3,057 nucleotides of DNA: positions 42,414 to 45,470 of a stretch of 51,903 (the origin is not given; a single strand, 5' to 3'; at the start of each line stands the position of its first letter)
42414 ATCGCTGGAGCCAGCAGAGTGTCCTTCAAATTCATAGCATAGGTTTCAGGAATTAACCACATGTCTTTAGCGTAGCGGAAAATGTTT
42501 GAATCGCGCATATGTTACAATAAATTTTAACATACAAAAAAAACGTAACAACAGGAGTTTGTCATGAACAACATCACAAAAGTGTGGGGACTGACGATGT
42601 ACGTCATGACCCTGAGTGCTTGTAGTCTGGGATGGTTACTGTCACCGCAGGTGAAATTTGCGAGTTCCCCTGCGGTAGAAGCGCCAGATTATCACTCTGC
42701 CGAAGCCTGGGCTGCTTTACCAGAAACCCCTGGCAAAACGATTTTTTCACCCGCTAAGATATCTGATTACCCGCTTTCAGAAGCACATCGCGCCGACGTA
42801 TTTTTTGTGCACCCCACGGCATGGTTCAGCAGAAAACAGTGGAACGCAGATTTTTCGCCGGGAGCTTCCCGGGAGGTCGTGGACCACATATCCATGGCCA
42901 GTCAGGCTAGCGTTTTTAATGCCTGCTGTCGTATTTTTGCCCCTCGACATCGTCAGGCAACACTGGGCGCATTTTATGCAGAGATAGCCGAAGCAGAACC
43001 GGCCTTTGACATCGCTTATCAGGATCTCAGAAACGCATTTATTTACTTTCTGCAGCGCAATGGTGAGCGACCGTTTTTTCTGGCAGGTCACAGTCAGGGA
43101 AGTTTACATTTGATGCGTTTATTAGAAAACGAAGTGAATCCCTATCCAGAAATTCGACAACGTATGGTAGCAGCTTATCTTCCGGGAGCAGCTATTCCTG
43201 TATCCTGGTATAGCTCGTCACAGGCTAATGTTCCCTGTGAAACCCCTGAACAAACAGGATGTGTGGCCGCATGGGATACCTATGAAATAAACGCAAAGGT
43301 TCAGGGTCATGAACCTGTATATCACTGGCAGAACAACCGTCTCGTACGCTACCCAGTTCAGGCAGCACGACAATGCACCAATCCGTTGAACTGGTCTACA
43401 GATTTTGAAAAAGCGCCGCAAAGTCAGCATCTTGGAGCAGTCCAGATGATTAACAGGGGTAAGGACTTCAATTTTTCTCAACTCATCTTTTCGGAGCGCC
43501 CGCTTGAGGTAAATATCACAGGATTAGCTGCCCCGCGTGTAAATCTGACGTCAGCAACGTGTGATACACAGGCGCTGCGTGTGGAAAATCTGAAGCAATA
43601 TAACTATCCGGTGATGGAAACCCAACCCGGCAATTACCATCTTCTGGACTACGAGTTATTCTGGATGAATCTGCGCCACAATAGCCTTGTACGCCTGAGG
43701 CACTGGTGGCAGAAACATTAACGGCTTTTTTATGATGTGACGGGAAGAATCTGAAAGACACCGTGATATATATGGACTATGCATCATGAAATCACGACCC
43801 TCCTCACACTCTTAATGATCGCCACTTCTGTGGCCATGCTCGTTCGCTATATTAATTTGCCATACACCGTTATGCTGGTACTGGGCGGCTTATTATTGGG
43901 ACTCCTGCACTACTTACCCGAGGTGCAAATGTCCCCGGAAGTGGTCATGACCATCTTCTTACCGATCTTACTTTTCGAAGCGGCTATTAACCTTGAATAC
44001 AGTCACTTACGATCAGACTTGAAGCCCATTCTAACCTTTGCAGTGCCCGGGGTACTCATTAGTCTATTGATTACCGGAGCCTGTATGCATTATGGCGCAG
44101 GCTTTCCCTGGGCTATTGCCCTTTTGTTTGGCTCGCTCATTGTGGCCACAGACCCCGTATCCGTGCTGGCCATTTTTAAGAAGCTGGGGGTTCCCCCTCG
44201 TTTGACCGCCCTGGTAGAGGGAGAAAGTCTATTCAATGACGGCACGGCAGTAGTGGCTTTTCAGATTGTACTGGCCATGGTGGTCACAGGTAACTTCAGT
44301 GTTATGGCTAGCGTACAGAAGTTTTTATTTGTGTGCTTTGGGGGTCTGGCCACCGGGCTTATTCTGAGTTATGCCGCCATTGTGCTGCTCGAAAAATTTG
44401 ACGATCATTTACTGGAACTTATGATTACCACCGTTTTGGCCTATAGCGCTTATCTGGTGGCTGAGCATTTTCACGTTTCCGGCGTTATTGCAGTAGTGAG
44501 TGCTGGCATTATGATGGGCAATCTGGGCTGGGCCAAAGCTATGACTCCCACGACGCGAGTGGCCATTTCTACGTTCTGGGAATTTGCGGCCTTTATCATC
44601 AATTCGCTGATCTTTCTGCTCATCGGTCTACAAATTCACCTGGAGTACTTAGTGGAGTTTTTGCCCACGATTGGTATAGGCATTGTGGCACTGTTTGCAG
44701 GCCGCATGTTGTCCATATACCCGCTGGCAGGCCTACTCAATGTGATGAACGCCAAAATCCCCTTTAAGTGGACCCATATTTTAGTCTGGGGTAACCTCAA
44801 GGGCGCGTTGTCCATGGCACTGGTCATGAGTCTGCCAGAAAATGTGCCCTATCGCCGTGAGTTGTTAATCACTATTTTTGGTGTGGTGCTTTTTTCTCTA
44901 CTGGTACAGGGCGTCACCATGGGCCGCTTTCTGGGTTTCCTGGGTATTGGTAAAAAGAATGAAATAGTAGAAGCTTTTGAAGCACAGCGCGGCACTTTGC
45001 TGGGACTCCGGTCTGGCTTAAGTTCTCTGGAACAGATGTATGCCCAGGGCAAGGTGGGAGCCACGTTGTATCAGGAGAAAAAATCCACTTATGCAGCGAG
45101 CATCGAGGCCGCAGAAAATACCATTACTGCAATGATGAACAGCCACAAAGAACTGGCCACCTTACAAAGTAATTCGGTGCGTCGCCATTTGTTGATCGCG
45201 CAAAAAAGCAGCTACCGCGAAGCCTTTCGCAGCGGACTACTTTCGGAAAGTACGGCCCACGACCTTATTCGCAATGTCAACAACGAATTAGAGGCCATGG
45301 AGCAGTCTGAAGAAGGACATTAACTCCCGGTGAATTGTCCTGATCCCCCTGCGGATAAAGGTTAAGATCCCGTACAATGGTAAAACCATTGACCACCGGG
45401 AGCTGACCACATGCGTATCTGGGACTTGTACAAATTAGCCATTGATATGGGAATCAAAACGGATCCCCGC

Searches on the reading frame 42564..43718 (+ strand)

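Call 112: search_protein_families(library=pfam, proteins=[window:42564-43718:+], max_evalue=0.0001)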
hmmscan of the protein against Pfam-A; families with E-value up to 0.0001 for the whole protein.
window:42564-43718:+ (385 aa): 1 family
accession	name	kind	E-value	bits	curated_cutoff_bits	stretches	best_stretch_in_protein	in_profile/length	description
PF11288.14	DUF3089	-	3.5e-60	203.5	23.4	1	77-280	1-207/207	Protein of unknown function (DUF3089)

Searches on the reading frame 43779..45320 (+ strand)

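Call 112: search_protein_families(library=pfam, proteins=[window:43779-45320:+], max_evalue=0.0001)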
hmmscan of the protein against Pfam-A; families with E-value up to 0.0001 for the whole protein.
window:43779-45320:+ (514 aa): 1 family
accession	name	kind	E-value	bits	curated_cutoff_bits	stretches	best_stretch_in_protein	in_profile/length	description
PF00999.27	Na_H_Exchanger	-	2.7e-72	244.2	26.2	1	13-385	2-373/375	Sodium/hydrogen exchanger, transmembrane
